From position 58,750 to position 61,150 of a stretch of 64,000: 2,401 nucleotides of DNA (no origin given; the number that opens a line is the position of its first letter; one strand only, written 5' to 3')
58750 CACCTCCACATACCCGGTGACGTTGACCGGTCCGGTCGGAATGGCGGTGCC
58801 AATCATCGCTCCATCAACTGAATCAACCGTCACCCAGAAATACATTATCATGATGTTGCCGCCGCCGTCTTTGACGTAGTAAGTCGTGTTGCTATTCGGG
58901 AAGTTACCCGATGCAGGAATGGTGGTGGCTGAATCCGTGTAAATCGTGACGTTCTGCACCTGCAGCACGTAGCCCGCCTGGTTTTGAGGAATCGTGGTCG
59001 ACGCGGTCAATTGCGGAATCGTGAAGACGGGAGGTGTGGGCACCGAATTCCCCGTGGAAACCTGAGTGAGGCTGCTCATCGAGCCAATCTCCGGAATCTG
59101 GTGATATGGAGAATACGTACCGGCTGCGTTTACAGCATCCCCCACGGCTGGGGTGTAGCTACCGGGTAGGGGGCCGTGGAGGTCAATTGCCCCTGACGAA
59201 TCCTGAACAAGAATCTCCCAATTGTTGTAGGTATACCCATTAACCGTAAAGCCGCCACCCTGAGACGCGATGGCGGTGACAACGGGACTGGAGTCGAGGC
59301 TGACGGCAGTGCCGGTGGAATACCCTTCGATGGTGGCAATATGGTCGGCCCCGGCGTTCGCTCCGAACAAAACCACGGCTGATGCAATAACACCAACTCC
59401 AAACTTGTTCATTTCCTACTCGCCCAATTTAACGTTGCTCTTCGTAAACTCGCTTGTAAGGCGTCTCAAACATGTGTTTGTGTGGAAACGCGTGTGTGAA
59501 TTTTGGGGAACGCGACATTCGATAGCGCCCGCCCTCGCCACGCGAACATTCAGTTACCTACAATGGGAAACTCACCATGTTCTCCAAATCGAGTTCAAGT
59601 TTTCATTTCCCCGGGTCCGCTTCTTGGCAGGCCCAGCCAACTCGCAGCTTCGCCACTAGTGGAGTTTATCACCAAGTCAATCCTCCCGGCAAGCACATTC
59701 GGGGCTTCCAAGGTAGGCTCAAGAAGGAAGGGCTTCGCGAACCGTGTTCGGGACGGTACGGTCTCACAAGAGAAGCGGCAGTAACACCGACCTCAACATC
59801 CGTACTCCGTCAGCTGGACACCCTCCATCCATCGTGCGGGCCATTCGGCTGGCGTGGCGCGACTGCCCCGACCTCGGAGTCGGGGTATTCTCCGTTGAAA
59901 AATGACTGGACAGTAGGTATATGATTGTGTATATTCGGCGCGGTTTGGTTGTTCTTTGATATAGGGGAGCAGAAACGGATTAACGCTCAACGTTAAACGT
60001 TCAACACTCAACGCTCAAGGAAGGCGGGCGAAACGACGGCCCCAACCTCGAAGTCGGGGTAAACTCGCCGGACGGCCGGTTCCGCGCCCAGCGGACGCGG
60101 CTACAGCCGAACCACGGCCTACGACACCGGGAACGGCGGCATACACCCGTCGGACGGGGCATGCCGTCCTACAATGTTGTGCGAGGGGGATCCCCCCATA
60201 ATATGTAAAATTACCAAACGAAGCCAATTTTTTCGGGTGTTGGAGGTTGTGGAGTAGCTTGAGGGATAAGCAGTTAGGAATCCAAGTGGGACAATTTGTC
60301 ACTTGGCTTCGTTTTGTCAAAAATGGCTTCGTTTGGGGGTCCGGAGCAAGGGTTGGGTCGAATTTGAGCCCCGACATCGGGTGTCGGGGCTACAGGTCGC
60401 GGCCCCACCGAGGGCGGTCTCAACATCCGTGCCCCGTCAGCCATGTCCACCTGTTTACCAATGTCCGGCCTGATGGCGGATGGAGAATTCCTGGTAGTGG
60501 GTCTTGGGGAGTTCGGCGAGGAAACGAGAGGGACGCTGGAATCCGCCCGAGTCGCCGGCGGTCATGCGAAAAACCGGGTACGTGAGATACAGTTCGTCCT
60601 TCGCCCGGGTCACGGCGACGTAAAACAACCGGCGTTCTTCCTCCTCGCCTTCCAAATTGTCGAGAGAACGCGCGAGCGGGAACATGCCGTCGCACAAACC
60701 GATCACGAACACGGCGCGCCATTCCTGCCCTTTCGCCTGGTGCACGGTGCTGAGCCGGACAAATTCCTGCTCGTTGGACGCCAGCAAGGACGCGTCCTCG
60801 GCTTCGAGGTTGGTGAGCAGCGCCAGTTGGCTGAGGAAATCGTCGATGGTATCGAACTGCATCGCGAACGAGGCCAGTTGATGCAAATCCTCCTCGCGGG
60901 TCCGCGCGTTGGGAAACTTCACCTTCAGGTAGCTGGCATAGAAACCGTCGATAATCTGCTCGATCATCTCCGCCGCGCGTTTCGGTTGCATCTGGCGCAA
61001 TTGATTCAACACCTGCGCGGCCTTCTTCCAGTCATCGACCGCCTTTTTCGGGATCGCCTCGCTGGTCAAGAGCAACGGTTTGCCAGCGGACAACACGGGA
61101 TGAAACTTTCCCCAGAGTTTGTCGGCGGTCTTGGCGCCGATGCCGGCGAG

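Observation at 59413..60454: One-kilobase non-coding region upstream of the secretion operon with repeated hairpins, a duplicated 23-nt motif and tandem heptamers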

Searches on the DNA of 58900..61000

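Call 3: search_rna_families(source=window, start=58900, end=61000, threshold=evalue, max_evalue=1, show_alignments=3)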
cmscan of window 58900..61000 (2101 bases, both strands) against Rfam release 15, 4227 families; matches with E-value up to 1: 0.
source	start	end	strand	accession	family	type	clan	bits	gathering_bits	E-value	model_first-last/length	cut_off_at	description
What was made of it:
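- On Any curated RNA family (Rfam 15): No match at E<=1 on 58900-61000 (call 3).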

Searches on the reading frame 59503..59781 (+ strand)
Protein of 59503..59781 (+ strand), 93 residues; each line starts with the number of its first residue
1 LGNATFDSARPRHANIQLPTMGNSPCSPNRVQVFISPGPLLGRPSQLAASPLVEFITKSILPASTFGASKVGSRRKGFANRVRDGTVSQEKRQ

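Call 34: search_protein_families(library=pfam, max_evalue=10, proteins=[window:59503-59781:+])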
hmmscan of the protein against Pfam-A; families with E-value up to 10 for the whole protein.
seq(93 aa): 0 families

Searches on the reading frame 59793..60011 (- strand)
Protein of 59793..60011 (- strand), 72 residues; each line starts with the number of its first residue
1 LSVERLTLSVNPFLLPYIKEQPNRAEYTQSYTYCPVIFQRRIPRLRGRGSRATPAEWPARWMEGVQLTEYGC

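Call 98: search_protein_families(library=pfam, proteins=[window:59793-60011:-], max_evalue=1)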
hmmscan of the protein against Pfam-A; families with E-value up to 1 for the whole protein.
window:59793-60011:- (72 aa): 0 families
